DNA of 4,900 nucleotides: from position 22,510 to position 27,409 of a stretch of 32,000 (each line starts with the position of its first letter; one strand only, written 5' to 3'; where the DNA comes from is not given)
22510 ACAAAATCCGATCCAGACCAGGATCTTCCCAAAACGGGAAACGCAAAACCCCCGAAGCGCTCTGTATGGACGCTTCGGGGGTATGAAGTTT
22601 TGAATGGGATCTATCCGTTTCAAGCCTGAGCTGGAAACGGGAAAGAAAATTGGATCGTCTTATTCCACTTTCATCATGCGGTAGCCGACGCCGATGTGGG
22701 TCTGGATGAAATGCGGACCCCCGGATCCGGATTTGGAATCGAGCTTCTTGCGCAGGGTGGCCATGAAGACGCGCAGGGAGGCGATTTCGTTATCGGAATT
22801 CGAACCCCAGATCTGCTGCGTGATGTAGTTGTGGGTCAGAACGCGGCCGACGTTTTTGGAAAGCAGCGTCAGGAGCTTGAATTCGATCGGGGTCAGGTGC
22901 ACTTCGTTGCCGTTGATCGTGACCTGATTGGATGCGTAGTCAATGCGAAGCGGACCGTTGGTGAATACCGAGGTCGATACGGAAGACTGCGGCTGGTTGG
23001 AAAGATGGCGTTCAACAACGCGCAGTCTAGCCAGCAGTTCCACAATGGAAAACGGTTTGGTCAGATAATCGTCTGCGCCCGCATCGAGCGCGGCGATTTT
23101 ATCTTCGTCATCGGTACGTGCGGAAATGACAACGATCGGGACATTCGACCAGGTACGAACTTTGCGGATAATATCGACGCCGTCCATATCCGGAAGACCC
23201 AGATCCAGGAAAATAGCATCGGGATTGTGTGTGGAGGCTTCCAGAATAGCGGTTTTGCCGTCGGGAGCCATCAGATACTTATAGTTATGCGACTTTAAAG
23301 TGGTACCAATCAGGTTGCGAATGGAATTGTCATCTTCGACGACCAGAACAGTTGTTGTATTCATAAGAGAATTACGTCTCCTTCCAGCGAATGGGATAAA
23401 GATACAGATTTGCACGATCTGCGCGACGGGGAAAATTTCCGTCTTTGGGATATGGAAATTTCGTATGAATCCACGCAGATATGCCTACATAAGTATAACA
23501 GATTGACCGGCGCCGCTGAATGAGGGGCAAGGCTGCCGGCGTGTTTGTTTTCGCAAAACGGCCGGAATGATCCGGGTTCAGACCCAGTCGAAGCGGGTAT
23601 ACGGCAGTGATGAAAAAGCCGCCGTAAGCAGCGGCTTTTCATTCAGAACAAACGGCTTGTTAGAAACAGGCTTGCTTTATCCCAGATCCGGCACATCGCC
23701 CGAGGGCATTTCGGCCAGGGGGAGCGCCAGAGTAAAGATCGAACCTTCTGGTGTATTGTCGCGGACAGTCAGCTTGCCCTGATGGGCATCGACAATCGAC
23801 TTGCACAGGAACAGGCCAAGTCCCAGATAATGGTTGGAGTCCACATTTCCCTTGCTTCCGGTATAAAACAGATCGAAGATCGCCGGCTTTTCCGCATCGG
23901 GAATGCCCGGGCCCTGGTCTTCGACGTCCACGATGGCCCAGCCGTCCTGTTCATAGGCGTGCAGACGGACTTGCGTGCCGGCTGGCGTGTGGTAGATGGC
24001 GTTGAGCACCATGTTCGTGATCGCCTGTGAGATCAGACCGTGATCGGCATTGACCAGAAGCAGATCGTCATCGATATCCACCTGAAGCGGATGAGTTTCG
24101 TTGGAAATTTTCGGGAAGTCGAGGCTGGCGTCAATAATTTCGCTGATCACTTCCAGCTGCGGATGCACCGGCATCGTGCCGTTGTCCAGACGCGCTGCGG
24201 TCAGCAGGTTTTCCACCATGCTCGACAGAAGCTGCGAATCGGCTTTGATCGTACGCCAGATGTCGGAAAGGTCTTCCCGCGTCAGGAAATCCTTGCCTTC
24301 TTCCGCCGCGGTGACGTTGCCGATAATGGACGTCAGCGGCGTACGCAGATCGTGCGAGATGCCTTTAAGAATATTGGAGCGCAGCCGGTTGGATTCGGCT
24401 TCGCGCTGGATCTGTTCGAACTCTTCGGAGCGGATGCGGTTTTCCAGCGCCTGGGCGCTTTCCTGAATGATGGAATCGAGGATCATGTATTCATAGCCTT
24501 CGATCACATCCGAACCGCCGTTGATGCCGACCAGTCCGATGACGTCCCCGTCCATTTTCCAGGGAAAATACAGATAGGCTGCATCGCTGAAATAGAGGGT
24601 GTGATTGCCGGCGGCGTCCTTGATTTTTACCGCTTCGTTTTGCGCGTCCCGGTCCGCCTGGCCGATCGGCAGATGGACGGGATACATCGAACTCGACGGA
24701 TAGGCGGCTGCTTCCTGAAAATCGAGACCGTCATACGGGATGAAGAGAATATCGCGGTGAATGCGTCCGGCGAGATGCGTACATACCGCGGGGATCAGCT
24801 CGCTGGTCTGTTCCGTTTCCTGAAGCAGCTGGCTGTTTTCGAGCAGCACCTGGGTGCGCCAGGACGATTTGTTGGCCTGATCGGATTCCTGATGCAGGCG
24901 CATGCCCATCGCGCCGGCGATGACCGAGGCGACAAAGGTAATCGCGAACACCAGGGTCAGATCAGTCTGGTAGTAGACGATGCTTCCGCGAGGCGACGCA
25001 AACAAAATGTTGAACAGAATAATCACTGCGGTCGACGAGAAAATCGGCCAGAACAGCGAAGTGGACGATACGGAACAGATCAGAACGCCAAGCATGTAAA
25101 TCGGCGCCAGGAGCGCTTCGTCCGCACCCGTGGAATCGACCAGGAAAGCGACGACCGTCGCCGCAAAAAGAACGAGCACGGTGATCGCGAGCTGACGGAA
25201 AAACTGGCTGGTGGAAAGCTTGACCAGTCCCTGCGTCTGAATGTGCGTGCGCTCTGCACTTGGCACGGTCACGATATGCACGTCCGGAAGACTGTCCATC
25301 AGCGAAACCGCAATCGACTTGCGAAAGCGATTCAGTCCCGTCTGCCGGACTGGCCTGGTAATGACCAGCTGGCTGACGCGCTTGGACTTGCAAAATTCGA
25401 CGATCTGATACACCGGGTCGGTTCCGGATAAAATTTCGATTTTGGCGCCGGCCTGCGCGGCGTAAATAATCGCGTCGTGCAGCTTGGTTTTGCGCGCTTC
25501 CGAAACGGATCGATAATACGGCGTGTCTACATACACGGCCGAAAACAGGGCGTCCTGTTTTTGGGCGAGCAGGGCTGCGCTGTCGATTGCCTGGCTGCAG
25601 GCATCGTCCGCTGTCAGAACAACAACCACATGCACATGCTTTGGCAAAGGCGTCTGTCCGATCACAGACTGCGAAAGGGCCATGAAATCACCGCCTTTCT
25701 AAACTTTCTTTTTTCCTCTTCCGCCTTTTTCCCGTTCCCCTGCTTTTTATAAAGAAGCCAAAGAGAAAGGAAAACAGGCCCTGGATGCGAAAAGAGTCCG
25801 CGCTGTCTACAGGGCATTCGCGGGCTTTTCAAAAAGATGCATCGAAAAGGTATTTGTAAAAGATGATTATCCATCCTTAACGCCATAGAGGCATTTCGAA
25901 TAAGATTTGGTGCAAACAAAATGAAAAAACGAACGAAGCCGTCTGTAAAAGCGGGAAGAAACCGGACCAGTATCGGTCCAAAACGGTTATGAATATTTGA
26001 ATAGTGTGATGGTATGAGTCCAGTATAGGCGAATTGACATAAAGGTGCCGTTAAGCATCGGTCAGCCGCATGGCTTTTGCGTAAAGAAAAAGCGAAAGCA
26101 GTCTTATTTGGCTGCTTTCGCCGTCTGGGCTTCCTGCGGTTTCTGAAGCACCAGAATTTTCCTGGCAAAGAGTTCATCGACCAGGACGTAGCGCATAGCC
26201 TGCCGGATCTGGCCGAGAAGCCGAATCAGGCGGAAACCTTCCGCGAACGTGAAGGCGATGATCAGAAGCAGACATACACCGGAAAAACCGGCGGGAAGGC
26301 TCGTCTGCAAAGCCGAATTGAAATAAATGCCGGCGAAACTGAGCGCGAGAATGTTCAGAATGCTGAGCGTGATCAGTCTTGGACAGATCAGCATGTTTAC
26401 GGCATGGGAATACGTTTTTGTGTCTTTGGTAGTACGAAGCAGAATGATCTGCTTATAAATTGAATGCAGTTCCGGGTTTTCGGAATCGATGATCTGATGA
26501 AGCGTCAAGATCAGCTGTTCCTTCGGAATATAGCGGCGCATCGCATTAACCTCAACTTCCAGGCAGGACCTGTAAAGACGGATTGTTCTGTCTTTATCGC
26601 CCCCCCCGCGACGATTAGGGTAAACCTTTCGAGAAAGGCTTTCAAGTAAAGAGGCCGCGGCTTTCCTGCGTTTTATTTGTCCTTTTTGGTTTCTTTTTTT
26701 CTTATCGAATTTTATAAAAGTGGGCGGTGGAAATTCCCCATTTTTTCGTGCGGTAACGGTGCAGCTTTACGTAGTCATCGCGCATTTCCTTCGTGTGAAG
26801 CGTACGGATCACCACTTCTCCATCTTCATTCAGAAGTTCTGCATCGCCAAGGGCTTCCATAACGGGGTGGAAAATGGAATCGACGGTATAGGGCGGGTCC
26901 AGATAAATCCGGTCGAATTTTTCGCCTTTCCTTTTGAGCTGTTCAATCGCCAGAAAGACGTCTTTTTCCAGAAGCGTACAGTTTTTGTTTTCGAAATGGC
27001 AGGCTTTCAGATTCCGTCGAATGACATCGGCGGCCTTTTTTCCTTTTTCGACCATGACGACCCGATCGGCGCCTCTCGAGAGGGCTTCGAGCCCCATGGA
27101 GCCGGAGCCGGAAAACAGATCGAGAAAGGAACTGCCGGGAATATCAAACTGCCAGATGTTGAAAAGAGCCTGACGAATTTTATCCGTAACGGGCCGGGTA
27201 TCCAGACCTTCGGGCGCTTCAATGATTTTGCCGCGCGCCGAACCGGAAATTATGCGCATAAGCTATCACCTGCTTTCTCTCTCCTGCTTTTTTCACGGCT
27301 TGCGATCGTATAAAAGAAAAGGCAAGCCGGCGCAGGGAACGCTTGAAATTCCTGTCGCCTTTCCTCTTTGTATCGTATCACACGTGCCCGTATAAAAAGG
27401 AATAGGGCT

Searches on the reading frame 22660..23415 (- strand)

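Call 19: search_protein_families(library=pfam, proteins=[window:22660-23415:-], max_evalue=0.001)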
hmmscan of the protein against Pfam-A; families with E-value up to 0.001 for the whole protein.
window:22660-23415:- (251 aa): 2 families
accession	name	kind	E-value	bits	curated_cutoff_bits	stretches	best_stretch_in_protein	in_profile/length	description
PF00072.30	Response_reg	-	8.5e-29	100.4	30.2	1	23-131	1-110/111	Response regulator receiver domain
PF00486.34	Trans_reg_C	-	2.2e-19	69.7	26.2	1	169-247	1-77/77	Transcriptional regulatory protein, C terminal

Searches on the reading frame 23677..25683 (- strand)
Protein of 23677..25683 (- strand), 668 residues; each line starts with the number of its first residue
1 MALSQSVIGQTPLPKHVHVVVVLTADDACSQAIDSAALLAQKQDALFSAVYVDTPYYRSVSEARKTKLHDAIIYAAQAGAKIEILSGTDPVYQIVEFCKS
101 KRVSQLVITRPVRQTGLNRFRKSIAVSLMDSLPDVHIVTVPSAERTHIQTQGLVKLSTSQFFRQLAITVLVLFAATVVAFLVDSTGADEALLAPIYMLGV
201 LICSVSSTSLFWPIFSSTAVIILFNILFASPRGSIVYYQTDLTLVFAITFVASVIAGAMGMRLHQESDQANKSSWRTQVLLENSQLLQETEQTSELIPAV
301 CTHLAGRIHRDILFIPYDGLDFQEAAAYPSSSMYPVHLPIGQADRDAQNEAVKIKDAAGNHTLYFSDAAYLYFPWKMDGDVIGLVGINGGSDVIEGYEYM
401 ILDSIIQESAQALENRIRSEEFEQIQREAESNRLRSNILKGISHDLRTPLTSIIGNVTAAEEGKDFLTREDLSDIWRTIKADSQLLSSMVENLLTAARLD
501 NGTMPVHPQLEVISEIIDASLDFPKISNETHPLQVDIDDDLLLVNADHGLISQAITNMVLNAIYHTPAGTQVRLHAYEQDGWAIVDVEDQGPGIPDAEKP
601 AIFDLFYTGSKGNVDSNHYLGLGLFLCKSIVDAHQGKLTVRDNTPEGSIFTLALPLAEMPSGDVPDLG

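Call 19: search_protein_families(library=pfam, proteins=[window:23677-25683:-], max_evalue=0.001)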
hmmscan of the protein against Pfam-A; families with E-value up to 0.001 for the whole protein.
window:23677-25683:- (668 aa): 4 families
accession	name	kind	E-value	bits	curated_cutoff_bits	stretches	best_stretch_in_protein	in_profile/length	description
PF02518.31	HATPase_c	-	1.7e-22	80.4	26.4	1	549-657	4-110/111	Histidine kinase-, DNA gyrase B-, and HSP90-like ATPase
PF00512.31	HisKA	-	2.1e-13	50.6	26.9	1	435-502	2-66/66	His Kinase A (phospho-acceptor) domain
PF13493.11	DUF4118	-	1e-11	45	28.4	1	166-272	2-106/107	Domain of unknown function (DUF4118)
PF13581.12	HATPase_c_2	-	9.3e-05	22.9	27.4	1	554-639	35-113/127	Histidine kinase-like ATPase domain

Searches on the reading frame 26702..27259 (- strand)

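Call 19: search_protein_families(library=pfam, proteins=[window:26702-27259:-], max_evalue=0.001)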
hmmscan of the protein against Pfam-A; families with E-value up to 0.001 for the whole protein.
window:26702-27259:- (185 aa): 5 families
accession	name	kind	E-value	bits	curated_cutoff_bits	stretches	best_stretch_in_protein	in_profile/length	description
PF03602.21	Cons_hypoth95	-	5.9e-55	186.2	24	1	1-183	1-182/182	Conserved hypothetical protein 95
PF05175.20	MTS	-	4.6e-06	26.8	23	1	43-151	33-138/170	Methyltransferase small domain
PF04378.19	RsmJ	-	8.2e-06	25.8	27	1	35-141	53-152/245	Ribosomal RNA large subunit methyltransferase D, RlmJ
PF10672.15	Methyltrans_SAM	-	8.3e-05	22.4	27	1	43-125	125-206/286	S-adenosylmethionine-dependent methyltransferase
PF13847.12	Methyltransf_31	-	0.00059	20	27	1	42-155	4-113/145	Methyltransferase domain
